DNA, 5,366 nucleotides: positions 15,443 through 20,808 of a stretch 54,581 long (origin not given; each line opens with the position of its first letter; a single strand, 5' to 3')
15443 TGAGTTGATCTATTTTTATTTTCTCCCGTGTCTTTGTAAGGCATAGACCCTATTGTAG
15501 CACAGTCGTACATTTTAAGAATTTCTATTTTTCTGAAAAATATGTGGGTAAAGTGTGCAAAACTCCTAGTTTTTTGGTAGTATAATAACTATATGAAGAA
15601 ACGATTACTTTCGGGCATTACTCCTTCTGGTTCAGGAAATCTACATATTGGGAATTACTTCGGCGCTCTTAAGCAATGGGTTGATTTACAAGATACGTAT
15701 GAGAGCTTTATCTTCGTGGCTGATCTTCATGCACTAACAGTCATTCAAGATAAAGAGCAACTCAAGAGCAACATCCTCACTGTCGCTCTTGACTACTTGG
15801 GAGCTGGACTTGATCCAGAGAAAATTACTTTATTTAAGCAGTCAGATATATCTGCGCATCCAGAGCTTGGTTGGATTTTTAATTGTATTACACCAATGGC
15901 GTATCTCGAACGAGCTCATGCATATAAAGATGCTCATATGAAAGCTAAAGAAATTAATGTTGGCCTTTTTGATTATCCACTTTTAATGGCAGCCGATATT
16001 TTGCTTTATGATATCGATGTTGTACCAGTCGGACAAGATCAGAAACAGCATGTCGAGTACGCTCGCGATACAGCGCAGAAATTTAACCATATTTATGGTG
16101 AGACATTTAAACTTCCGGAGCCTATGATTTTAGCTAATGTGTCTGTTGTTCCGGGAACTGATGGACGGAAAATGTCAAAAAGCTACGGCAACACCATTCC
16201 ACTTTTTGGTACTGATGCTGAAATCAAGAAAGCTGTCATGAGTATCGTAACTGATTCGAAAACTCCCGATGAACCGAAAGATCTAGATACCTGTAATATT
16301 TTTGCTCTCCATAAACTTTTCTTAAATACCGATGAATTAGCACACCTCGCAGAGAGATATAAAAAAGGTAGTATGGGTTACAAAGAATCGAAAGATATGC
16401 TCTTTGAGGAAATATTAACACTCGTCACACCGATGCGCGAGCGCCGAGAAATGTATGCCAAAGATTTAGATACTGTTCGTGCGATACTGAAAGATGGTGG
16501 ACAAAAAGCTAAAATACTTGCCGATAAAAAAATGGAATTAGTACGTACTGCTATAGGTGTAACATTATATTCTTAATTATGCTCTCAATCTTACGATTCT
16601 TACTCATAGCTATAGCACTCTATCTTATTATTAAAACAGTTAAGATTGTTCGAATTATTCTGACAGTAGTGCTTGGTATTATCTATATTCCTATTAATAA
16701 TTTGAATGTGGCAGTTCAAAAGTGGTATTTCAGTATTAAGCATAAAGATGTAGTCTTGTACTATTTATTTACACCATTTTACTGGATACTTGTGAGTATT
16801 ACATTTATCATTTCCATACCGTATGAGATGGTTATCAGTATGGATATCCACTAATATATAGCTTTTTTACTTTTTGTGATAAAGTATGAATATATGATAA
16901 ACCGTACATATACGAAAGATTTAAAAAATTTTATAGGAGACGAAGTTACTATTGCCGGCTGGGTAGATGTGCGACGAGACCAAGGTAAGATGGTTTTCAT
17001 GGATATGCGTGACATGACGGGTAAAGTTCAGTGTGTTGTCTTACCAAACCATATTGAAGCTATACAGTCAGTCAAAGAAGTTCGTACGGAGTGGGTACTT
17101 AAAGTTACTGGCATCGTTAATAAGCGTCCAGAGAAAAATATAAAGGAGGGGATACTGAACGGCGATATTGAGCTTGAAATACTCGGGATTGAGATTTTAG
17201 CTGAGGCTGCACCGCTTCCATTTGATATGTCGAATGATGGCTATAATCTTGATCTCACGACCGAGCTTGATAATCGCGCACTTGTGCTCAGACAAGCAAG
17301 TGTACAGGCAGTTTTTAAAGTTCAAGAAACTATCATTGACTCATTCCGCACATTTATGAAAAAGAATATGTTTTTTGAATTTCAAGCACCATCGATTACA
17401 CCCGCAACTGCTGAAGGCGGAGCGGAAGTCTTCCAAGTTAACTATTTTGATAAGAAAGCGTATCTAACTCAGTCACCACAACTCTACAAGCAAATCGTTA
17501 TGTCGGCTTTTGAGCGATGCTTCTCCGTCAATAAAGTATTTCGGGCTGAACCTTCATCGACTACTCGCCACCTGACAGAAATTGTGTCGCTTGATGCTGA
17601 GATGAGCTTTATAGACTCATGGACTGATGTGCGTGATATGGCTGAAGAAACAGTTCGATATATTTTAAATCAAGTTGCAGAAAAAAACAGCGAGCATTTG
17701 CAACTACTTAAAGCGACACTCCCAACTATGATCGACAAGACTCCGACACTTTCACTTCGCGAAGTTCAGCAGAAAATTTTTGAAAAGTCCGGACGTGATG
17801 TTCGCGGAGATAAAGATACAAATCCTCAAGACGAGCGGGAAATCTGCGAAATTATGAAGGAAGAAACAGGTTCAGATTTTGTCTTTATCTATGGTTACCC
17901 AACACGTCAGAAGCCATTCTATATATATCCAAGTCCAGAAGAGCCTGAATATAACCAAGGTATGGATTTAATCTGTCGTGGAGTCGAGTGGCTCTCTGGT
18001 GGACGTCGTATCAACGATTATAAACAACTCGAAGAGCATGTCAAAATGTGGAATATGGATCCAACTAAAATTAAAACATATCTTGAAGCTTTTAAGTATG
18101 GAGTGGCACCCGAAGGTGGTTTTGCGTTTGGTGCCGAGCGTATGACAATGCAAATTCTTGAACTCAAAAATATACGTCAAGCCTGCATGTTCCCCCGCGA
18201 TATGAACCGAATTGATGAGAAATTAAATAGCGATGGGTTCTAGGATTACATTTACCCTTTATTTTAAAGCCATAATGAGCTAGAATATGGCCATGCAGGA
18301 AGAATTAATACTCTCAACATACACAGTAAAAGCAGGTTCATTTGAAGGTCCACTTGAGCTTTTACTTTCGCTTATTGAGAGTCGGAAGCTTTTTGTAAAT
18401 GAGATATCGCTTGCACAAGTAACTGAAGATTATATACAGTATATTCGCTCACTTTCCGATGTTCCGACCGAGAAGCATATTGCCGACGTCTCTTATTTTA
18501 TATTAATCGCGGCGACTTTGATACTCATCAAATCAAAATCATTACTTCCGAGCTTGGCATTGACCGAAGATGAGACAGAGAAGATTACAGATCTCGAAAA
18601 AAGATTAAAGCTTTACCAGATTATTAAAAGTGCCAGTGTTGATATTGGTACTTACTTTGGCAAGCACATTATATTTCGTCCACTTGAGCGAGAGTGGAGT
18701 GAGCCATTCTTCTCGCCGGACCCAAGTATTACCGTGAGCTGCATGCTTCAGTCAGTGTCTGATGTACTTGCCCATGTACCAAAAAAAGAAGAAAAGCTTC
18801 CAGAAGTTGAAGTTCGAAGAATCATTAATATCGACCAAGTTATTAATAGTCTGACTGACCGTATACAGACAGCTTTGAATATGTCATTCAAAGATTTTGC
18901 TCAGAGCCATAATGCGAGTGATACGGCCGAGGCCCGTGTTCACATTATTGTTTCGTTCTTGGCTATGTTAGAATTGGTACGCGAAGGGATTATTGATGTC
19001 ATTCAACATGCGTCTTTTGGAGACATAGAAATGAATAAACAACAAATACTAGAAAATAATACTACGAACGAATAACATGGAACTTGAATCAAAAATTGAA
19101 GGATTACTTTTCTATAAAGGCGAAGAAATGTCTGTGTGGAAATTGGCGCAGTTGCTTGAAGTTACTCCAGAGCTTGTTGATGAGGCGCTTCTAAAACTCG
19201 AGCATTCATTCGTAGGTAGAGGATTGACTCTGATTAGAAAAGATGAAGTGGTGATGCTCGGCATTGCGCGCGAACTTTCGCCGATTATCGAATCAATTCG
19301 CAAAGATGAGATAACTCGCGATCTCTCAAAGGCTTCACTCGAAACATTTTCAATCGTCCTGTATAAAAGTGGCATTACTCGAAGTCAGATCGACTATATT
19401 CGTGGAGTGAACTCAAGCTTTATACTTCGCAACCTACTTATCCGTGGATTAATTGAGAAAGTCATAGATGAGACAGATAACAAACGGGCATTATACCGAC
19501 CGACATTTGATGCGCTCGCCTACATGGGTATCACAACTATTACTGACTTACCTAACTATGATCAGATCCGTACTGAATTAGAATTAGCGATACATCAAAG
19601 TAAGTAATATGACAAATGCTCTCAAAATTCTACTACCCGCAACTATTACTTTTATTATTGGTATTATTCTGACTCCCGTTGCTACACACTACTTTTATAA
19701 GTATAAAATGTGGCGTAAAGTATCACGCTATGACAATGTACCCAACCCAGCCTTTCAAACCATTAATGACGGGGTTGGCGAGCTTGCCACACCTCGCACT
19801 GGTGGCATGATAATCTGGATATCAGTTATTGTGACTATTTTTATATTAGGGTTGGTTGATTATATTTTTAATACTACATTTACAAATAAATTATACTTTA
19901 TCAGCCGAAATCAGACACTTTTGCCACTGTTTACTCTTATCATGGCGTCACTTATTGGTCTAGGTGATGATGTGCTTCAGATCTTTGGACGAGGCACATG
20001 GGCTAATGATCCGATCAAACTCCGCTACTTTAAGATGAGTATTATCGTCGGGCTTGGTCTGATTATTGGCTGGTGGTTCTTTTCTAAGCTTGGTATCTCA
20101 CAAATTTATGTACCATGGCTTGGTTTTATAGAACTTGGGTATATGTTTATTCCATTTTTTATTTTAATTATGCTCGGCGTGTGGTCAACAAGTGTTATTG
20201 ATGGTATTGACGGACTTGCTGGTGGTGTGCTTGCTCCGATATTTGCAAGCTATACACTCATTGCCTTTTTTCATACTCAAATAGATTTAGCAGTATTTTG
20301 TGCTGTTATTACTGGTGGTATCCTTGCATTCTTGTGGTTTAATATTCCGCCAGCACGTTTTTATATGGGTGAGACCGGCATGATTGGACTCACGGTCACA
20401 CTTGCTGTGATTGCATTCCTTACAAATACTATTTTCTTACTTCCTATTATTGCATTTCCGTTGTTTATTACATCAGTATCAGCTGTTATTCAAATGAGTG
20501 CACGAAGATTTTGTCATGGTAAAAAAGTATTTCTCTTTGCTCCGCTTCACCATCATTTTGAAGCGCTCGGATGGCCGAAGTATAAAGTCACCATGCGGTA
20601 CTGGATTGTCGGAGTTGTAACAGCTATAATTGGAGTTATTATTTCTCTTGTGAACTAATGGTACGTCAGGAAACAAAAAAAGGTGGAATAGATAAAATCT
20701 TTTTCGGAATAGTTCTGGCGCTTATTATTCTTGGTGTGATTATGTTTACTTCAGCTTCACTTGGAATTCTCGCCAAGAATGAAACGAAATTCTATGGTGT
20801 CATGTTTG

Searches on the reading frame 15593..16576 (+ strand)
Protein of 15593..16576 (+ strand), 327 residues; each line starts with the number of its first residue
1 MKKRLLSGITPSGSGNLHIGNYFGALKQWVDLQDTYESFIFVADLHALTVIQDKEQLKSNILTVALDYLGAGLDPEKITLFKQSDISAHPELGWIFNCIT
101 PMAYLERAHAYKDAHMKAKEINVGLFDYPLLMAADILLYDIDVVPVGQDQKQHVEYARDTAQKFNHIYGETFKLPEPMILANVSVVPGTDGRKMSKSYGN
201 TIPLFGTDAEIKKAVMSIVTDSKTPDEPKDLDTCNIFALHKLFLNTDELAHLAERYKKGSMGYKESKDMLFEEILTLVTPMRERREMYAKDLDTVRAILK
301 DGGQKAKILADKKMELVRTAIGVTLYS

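Call 59: search_protein_families(library=pfam, max_evalue=0.00001, proteins=[window:15593-16576:+])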
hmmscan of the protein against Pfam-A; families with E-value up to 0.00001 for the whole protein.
window:15593-16576:+ (327 aa): 1 family
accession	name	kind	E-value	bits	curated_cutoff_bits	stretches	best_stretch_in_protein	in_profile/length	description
PF00579.31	tRNA-synt_1b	-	7.4e-65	219.6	21.1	1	4-276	7-289/292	tRNA synthetases class I (W and Y)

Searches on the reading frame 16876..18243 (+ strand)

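Call 59: search_protein_families(library=pfam, max_evalue=0.00001, proteins=[window:16876-18243:+])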
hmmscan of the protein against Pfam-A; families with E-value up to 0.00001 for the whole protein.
window:16876-18243:+ (455 aa): 2 families
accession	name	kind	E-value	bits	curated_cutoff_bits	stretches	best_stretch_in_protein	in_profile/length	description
PF00152.25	tRNA-synt_2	-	2e-75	254.2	25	1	128-442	3-307/308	tRNA synthetases class II (D, K and N)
PF01336.31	tRNA_anti-codon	-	4.9e-16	58.9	27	1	24-108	1-75/75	OB-fold nucleic acid binding domain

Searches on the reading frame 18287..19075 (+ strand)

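Call 59: search_protein_families(library=pfam, max_evalue=0.00001, proteins=[window:18287-19075:+])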
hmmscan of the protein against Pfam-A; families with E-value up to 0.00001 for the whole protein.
window:18287-19075:+ (262 aa): 1 family
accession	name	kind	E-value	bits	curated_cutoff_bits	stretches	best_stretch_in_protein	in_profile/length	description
PF02616.19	SMC_ScpA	-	2.7e-15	57.4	24.6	1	29-109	1-78/232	Segregation and condensation protein ScpA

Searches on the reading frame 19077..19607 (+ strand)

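Call 59: search_protein_families(library=pfam, max_evalue=0.00001, proteins=[window:19077-19607:+])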
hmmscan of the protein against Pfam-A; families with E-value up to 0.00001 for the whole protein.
window:19077-19607:+ (176 aa): 1 family
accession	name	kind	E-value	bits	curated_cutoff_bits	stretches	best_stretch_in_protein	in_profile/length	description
PF04079.22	SMC_ScpB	-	6.1e-33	114.1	27.4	1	6-160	2-159/160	Segregation and condensation complex subunit ScpB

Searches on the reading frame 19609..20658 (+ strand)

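Call 59: search_protein_families(library=pfam, max_evalue=0.00001, proteins=[window:19609-20658:+])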
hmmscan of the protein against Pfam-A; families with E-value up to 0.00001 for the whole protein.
window:19609-20658:+ (349 aa): 1 family
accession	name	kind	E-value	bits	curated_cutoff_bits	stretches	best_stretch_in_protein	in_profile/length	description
PF00953.26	Glycos_transf_4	-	1.1e-18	68.2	27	1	106-271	4-158/160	Glycosyl transferase family 4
